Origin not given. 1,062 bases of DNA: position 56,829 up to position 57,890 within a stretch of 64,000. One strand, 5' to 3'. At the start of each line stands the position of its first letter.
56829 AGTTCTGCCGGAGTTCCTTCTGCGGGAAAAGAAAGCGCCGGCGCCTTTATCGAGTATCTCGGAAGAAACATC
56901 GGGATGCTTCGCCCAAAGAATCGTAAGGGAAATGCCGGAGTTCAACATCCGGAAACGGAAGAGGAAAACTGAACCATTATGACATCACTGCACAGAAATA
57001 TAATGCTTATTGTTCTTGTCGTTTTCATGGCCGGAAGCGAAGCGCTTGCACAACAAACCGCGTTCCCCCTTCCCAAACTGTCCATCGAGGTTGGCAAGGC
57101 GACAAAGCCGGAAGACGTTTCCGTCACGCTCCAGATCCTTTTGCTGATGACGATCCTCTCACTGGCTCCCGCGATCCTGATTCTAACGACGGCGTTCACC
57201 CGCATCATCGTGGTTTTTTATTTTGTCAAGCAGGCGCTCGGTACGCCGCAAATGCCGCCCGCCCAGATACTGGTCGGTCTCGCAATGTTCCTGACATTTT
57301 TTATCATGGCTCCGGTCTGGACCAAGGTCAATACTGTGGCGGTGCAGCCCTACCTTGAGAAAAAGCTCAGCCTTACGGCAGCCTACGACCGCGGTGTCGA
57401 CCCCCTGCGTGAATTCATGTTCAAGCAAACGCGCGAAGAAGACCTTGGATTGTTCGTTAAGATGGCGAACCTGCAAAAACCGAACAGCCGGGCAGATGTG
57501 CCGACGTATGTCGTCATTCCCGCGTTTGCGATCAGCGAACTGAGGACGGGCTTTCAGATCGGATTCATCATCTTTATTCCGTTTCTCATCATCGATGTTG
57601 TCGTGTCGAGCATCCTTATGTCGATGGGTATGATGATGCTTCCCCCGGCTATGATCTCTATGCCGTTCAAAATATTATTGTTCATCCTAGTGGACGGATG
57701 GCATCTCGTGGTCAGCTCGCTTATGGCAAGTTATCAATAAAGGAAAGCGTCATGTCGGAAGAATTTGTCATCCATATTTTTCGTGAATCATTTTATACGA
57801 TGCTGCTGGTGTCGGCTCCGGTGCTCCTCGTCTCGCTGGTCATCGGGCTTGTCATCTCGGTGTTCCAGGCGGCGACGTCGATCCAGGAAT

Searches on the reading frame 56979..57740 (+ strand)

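Call 31: search_protein_families(library=pfam, proteins=[window:56979-57740:+], max_evalue=0.000001)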
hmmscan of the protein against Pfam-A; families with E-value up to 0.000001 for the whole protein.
window:56979-57740:+ (253 aa): 1 family
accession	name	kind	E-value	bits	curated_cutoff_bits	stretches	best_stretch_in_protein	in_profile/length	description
PF00813.25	FliP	-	2.9e-81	272.4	26.9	1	56-248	1-191/191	FliP family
